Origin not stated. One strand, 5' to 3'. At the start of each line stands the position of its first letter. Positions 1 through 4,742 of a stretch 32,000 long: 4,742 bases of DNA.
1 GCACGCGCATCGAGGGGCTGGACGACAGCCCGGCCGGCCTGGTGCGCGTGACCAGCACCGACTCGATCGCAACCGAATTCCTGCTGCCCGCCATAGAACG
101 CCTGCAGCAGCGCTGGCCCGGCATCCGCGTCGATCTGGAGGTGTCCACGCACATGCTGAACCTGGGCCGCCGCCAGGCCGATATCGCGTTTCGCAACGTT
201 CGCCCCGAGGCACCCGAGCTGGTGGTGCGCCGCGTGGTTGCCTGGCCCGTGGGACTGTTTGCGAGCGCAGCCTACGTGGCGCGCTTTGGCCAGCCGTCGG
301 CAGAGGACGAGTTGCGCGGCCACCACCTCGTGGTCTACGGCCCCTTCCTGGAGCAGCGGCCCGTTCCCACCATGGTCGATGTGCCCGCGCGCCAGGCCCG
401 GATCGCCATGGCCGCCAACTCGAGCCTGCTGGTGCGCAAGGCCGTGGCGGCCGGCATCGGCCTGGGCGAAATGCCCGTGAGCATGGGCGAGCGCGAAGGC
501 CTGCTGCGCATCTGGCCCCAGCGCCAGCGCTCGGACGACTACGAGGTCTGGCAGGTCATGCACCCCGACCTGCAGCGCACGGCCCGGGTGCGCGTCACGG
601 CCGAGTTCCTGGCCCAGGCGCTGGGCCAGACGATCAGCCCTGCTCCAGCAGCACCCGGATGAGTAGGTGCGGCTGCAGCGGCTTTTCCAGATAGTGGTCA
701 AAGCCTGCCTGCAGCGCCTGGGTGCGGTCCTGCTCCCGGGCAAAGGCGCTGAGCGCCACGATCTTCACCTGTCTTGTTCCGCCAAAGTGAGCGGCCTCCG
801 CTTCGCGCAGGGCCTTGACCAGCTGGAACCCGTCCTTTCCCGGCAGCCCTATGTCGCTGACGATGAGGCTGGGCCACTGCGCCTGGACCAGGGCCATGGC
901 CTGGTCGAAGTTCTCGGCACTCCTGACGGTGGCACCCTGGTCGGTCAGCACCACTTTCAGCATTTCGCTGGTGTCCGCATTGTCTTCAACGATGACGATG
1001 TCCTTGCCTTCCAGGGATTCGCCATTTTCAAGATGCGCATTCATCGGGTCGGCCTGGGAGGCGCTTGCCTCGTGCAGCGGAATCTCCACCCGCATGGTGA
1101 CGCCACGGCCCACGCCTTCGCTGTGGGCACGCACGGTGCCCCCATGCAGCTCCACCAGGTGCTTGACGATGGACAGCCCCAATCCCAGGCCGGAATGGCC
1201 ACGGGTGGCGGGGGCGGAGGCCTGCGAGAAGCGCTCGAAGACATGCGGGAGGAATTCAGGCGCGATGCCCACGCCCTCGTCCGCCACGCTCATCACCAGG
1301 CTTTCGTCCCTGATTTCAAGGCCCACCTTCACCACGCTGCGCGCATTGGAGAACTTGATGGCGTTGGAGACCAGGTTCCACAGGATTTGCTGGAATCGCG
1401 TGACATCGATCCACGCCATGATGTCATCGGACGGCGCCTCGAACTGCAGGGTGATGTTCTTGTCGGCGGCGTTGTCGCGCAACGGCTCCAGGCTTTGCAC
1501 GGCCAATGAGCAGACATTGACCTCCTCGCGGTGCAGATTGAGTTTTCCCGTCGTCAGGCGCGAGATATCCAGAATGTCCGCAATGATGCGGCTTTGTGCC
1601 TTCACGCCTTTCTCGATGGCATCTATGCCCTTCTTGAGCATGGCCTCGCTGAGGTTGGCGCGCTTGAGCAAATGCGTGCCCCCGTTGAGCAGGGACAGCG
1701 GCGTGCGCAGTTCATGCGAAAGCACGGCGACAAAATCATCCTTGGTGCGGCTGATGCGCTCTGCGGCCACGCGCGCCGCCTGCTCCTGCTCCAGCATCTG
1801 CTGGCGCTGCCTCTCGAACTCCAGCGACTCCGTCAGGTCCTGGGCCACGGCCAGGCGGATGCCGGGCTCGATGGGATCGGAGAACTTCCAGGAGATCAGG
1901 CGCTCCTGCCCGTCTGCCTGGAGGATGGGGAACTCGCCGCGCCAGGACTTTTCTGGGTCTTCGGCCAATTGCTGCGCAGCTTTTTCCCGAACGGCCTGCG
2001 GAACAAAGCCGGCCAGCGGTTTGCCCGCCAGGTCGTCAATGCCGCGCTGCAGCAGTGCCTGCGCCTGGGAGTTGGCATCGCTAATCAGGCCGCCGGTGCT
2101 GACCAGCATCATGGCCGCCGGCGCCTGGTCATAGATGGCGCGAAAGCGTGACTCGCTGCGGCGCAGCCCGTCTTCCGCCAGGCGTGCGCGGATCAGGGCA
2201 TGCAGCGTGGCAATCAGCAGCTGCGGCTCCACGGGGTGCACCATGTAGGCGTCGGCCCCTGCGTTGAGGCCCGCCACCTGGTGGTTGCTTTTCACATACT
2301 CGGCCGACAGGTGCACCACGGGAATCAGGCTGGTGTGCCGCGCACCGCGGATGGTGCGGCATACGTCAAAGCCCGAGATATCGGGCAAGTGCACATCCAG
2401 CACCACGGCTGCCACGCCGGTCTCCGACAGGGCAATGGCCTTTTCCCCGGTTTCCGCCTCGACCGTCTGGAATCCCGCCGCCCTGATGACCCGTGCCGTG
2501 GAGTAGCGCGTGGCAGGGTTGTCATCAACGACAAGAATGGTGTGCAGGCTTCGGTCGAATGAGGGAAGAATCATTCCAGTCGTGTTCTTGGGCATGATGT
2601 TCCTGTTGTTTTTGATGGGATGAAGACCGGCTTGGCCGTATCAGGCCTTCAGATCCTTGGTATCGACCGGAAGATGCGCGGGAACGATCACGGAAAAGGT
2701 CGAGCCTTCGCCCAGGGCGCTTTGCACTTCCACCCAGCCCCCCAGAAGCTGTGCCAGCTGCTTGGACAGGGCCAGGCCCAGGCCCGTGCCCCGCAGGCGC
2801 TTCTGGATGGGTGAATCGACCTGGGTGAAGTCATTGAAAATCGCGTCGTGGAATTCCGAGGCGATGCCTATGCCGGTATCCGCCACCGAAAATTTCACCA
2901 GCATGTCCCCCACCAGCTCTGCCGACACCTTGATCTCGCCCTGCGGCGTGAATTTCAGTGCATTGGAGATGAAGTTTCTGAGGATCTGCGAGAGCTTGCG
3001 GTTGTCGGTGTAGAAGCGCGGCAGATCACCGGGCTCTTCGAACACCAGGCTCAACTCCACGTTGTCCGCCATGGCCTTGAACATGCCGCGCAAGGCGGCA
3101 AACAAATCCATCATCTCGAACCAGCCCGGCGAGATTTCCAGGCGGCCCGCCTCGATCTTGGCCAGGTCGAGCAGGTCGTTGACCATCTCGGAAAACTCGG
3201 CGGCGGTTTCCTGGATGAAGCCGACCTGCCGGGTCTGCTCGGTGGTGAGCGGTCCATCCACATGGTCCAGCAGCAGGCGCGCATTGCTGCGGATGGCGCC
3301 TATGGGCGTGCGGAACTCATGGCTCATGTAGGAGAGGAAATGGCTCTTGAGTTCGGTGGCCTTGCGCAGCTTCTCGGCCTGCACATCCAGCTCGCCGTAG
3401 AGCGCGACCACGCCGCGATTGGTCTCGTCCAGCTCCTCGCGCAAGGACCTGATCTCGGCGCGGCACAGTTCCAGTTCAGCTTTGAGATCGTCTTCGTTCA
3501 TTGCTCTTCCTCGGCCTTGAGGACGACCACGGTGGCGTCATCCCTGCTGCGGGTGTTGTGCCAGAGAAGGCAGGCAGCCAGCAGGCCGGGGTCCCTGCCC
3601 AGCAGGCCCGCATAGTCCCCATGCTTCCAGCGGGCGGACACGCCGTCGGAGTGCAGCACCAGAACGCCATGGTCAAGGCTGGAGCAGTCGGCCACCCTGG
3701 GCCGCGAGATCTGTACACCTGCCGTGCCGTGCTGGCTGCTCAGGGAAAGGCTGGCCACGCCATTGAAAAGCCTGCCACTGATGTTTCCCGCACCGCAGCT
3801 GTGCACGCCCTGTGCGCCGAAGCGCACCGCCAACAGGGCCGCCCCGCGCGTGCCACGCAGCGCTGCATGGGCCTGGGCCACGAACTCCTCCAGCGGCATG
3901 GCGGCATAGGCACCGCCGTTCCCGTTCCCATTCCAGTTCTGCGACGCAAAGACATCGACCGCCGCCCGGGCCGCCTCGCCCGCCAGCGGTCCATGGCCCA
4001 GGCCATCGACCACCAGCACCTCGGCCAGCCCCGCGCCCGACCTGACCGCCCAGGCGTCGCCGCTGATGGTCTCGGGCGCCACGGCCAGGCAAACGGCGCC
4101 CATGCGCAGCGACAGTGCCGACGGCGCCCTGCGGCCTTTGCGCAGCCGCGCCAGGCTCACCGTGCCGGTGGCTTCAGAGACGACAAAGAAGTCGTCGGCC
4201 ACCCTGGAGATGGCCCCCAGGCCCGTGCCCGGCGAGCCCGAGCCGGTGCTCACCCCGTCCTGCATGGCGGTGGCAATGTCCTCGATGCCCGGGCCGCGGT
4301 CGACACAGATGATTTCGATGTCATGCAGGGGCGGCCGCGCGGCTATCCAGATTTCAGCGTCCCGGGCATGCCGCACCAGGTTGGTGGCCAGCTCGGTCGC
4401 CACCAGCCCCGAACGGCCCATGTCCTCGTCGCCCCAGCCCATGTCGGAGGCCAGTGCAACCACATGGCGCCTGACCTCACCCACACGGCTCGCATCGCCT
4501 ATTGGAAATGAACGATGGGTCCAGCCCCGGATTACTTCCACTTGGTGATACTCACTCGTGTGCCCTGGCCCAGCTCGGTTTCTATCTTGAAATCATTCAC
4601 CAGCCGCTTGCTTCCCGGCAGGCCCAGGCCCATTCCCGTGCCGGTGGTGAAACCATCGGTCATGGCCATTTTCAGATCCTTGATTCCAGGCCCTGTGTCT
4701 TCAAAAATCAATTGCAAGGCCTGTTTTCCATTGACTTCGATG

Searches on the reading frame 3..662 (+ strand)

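Call 15: search_protein_families(library=pfam, proteins=[window:3-662:+], max_evalue=0.001)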
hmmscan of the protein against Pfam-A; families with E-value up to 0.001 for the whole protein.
window:3-662:+ (219 aa): 1 family
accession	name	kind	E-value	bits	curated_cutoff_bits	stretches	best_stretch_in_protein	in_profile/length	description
PF03466.25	LysR_substrate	-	1.4e-29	103.4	28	1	8-207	2-208/209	LysR substrate binding domain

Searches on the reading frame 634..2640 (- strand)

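Call 15: search_protein_families(library=pfam, proteins=[window:634-2640:-], max_evalue=0.001)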
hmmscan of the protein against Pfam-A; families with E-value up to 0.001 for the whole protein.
window:634-2640:- (668 aa): 6 families
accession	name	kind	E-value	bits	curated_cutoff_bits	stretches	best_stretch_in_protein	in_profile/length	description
PF00072.30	Response_reg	-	8.5e-42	142.3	30.2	2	548-662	1-108/111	Response regulator receiver domain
PF02518.31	HATPase_c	-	2.8e-27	95.8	26.4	1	412-523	2-110/111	Histidine kinase-, DNA gyrase B-, and HSP90-like ATPase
PF00512.31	HisKA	-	4.9e-13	49.4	26.9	1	300-365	2-66/66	His Kinase A (phospho-acceptor) domain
PF00989.32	PAS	-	1.2e-06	29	22.6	1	165-226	2-67/113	PAS fold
PF13188.13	PAS_8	-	2.1e-05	24.7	21.8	1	165-209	2-47/65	PAS domain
PF13581.12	HATPase_c_2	-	0.00057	20.3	27.4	0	424-517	40-126/127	Histidine kinase-like ATPase domain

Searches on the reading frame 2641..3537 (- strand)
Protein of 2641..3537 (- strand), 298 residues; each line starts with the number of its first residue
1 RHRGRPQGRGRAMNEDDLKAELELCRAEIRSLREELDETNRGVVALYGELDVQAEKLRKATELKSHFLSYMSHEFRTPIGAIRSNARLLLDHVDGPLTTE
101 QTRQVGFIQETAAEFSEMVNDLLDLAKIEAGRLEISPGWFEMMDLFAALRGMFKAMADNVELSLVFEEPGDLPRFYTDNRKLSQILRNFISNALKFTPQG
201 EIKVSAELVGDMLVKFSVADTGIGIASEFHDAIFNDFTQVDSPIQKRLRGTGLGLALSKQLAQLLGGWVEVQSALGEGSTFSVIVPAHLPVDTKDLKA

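Call 15: search_protein_families(library=pfam, proteins=[window:2641-3537:-], max_evalue=0.001)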
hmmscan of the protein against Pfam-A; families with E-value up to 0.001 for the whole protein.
window:2641-3537:- (298 aa): 2 families
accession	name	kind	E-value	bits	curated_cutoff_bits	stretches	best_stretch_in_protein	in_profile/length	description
PF02518.31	HATPase_c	-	5.3e-25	88.5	26.4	1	178-287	2-109/111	Histidine kinase-, DNA gyrase B-, and HSP90-like ATPase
PF00512.31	HisKA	-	2.5e-17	63.1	26.9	1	64-131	2-66/66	His Kinase A (phospho-acceptor) domain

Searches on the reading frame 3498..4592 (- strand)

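Call 15: search_protein_families(library=pfam, proteins=[window:3498-4592:-], max_evalue=0.001)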
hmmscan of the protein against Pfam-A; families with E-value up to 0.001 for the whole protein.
window:3498-4592:- (364 aa): 2 families
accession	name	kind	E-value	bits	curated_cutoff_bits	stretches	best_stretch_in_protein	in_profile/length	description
PF13581.12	HATPase_c_2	-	5.3e-10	39.8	27.4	1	34-145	5-122/127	Histidine kinase-like ATPase domain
PF02518.31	HATPase_c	-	0.00019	22.3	26.4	1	64-127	9-77/111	Histidine kinase-, DNA gyrase B-, and HSP90-like ATPase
